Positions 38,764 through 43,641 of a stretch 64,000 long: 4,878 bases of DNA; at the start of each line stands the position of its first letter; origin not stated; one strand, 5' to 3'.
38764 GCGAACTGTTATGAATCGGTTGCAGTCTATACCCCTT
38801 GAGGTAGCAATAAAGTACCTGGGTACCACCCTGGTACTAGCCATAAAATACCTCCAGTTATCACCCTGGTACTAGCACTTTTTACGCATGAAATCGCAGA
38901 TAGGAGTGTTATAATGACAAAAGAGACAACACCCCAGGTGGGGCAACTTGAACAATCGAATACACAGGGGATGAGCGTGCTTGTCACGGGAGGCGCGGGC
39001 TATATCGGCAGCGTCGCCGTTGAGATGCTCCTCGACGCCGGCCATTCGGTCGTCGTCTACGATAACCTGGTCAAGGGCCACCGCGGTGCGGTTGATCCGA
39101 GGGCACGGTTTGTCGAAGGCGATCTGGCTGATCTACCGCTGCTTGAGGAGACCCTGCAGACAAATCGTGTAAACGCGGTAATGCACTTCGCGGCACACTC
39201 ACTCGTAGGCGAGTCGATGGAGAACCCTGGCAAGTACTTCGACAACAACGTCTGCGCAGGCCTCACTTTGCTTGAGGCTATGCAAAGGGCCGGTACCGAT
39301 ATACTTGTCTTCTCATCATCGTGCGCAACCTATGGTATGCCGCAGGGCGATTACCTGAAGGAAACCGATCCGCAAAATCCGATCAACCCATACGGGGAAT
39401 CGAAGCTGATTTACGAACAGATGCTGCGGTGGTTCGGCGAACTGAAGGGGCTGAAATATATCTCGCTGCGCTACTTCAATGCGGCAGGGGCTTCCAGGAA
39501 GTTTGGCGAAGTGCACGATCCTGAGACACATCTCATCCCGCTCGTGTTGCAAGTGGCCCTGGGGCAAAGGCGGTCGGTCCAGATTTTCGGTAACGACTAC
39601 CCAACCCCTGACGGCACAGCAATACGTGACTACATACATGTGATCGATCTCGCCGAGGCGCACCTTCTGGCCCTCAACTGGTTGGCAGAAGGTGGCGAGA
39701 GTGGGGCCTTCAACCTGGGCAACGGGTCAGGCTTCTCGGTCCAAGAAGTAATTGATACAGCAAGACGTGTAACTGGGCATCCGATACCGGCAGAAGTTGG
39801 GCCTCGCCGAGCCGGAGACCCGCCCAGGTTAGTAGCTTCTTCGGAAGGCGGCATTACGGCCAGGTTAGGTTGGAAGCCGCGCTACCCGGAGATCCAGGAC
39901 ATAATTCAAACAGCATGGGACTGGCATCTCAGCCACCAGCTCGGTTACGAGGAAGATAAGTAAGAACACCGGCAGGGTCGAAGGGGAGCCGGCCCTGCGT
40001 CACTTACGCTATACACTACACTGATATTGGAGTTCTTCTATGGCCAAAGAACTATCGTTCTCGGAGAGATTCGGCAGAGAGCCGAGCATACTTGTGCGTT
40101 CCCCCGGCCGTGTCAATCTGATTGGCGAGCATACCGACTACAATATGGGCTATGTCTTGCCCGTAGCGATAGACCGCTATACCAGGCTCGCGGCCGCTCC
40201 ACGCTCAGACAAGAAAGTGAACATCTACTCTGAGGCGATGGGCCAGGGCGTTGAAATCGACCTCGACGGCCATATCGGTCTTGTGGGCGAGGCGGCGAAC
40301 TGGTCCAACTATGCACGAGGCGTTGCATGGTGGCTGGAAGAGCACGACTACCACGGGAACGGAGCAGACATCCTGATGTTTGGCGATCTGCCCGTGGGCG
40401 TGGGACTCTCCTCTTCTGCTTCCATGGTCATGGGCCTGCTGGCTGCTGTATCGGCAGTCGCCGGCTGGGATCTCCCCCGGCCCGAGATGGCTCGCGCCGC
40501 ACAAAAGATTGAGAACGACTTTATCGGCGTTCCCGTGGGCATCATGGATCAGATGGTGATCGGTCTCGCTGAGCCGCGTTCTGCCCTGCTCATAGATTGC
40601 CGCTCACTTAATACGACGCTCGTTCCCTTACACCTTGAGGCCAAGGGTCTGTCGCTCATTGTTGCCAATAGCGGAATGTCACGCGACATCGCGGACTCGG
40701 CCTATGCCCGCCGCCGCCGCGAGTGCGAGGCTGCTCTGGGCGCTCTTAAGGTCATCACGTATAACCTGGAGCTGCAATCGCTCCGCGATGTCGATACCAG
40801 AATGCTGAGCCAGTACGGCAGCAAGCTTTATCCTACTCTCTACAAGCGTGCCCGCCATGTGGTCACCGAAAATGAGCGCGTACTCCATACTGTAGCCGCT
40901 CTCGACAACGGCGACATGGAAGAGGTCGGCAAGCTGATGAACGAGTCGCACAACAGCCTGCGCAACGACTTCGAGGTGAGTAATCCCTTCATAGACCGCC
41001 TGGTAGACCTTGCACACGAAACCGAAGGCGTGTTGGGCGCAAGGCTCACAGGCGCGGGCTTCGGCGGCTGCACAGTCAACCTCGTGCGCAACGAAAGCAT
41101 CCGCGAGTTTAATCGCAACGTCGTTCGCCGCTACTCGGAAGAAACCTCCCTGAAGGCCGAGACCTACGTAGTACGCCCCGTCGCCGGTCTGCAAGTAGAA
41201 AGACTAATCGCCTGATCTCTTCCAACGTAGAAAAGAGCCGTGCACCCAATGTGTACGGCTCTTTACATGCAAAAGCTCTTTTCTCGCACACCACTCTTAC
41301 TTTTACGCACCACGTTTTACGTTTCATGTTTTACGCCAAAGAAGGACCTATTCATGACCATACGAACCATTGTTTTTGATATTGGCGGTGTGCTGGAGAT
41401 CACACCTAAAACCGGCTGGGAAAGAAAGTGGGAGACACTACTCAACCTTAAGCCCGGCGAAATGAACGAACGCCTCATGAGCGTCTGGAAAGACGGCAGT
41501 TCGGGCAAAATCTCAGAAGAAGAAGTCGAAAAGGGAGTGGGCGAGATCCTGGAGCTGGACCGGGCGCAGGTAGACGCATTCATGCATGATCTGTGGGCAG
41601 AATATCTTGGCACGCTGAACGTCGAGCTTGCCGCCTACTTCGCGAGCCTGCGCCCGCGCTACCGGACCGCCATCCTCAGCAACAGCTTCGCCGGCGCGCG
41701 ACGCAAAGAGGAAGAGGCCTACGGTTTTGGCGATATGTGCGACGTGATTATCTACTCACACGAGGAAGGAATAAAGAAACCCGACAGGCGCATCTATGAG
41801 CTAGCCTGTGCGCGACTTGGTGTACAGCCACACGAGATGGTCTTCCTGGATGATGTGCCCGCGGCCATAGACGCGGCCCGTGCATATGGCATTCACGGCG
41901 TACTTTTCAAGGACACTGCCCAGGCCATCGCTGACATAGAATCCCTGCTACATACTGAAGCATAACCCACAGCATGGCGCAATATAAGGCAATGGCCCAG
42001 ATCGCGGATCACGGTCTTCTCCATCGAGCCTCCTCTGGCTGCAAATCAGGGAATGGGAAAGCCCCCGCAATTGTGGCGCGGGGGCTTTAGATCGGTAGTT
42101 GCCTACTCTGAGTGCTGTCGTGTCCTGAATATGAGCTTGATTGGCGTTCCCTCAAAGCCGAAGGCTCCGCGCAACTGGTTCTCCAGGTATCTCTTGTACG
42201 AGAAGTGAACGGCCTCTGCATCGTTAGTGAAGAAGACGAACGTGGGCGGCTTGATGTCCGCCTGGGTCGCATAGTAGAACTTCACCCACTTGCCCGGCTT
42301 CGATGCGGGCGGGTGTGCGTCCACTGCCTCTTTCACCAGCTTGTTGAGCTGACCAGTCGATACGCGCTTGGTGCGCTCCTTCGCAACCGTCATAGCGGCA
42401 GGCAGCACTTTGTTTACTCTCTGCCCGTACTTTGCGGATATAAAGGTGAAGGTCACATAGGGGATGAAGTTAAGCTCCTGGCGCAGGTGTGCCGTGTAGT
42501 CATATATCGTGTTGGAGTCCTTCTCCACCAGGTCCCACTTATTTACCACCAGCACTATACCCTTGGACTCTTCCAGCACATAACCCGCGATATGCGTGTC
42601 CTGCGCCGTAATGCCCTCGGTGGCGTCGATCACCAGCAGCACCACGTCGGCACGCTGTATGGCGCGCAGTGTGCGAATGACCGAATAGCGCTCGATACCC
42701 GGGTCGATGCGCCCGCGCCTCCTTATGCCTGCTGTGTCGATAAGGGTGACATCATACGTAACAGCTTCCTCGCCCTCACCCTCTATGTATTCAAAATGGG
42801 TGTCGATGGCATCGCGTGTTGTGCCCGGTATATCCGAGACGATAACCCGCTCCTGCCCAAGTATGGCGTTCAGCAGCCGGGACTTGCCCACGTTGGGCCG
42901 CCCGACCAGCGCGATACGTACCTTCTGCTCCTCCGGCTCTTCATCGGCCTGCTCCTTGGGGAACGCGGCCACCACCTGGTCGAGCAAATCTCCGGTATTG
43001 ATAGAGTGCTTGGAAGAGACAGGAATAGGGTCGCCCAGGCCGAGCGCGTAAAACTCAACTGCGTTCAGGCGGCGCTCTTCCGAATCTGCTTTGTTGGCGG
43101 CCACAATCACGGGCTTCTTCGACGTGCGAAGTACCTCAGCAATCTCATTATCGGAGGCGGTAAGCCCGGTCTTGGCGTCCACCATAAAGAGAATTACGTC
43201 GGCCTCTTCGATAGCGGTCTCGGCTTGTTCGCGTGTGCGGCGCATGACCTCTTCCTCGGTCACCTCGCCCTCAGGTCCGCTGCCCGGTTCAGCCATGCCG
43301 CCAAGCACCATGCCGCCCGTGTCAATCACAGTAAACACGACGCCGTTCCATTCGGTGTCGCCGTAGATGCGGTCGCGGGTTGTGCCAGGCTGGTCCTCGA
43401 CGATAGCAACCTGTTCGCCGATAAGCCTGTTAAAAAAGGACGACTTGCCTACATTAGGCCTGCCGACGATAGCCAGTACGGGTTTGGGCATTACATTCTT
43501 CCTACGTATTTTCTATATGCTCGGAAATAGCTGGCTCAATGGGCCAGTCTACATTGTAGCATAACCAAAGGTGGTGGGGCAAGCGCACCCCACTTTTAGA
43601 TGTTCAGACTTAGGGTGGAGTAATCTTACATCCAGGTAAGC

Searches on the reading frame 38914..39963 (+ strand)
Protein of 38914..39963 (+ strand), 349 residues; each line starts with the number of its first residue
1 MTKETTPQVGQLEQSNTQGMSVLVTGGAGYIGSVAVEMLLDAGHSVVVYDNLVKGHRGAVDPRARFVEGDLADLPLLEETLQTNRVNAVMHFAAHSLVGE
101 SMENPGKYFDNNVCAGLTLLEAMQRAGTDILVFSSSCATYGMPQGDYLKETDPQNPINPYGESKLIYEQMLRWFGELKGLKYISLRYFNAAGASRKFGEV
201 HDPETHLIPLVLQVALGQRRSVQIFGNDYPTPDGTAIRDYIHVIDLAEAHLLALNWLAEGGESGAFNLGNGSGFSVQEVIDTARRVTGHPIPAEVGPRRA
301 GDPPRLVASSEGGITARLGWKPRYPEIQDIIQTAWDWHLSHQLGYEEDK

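Call 74: search_protein_families(library=pfam, proteins=[window:38914-39963:+], max_evalue=0.00001)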
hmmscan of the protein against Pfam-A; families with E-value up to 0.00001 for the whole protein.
window:38914-39963:+ (349 aa): 8 families
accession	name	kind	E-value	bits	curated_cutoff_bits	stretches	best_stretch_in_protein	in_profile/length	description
PF01370.27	Epimerase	-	1.7e-58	198.4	20.9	1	22-269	1-240/240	NAD dependent epimerase/dehydratase family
PF16363.11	GDP_Man_Dehyd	-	2.3e-48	165.8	27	1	23-324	1-323/332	GDP-mannose 4,6 dehydratase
PF01073.25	3Beta_HSD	-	6.5e-12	45.5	22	1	23-257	1-232/280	3-beta hydroxysteroid dehydrogenase/isomerase family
PF04321.23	RmlD_sub_bind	-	9.4e-12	45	27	1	20-172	1-137/287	RmlD substrate binding domain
PF02719.21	Polysacc_synt_2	-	9.4e-09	35.3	20.2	1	22-193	1-174/293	Polysaccharide biosynthesis protein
PF13460.12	NAD_binding_10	-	1.8e-06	28.4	27.2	1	26-186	1-142/184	NAD(P)H-binding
PF05368.20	NmrA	-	3.9e-06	27.1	27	1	21-137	4-108/298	NmrA-like family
PF07993.18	NAD_binding_4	-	6.2e-06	26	20.1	0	59-204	58-220/258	Male sterility protein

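Call 75: search_protein_families(library=padloc, proteins=[window:38914-39963:+], max_evalue=0.00001)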
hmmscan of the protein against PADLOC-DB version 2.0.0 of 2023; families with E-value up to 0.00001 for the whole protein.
window:38914-39963:+ (349 aa): 0 families

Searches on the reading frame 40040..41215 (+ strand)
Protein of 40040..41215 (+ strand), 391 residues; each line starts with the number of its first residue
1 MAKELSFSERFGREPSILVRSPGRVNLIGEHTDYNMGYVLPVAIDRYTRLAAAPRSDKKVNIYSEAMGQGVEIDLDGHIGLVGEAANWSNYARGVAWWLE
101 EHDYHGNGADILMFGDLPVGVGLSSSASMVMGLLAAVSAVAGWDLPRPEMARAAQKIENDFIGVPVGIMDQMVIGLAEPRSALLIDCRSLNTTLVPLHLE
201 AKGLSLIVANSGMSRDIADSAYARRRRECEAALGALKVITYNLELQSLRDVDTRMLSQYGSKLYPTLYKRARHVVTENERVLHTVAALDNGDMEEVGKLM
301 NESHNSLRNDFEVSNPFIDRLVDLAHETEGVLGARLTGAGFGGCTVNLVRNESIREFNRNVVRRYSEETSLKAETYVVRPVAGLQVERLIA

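Call 61: search_protein_families(library=pfam, proteins=[window:40040-41215:+], max_evalue=0.00001)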
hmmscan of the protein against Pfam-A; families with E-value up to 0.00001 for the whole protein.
window:40040-41215:+ (391 aa): 3 families
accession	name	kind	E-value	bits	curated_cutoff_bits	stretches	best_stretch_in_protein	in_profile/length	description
PF10509.15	GalKase_gal_bdg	-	5.3e-22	77.6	23.1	1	6-54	2-49/49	Galactokinase galactose-binding signature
PF00288.32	GHMP_kinases_N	-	9.7e-18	64.6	22.3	1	90-174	1-83/87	GHMP kinases N terminal domain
PF08544.19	GHMP_kinases_C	-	1.7e-13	51.2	21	1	285-353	2-70/85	GHMP kinases C terminal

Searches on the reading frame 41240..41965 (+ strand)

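Call 61: search_protein_families(library=pfam, proteins=[window:41240-41965:+], max_evalue=0.00001)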
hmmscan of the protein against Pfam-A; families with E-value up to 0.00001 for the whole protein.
window:41240-41965:+ (241 aa): 2 families
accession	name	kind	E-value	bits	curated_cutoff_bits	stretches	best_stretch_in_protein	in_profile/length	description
PF00702.32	Hydrolase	-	3.6e-14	54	26.4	1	41-217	1-191/191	haloacid dehalogenase-like hydrolase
PF13419.12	HAD_2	-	2.3e-09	38.1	23.8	1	139-220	94-175/178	Haloacid dehalogenase-like hydrolase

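Call 75: search_protein_families(library=padloc, proteins=[window:41240-41965:+], max_evalue=0.00001)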
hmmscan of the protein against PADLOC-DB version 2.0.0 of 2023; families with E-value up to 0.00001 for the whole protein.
window:41240-41965:+ (241 aa): 0 families

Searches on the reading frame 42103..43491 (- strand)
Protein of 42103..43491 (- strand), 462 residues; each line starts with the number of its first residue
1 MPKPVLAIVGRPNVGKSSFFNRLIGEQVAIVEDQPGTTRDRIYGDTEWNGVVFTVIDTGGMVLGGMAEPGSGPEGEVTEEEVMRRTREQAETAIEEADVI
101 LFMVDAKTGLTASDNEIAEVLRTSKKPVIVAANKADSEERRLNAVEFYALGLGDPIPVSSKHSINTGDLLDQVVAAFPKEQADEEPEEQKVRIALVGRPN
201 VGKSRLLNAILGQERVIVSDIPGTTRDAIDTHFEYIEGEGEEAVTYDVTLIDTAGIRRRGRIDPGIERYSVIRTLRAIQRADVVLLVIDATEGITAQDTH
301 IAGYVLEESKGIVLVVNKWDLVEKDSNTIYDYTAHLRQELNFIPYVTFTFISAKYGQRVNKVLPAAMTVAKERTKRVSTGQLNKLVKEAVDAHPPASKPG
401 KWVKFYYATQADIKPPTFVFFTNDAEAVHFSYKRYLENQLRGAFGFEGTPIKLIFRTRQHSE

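Call 61: search_protein_families(library=pfam, proteins=[window:42103-43491:-], max_evalue=0.00001)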
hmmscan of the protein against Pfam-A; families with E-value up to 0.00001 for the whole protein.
window:42103-43491:- (462 aa): 10 families
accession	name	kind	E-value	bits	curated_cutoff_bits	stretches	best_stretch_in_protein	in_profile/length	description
PF01926.29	MMR_HSR1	-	2.6e-61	205.1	21.9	2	6-134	2-113/113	50S ribosome-binding GTPase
PF14714.11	KH_dom-like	-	2.8e-35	120.9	27.3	1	376-456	1-81/81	KH-domain-like of EngA bacterial GTPase enzymes, C-terminal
PF00009.33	GTP_EFTU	-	2.8e-23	82.9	26.5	1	191-369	4-185/188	Elongation factor Tu GTP binding domain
PF02421.24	FeoB_N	-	7.3e-23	81.3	27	2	192-341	2-135/156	Ferrous iron transport protein B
PF00350.29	Dynamin_N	-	1.4e-17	64.7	27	0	6-38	1-33/168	Dynamin family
PF04548.22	AIG1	-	7.3e-11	42.2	27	0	192-303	2-105/212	AIG1 family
PF00071.28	Ras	-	2.8e-08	34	21.6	0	193-367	2-157/162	Ras family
PF08477.19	Roc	-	6.3e-08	33.3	27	0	192-263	1-73/119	Ras of Complex, Roc, domain of DAPkinase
PF03193.22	RsgA_GTPase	-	1.9e-07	31.5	30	0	192-226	108-142/174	RsgA GTPase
PF15891.11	Nuc_deoxyri_tr2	-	1.3e-06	29.2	30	0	78-131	49-101/105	Nucleoside 2-deoxyribosyltransferase like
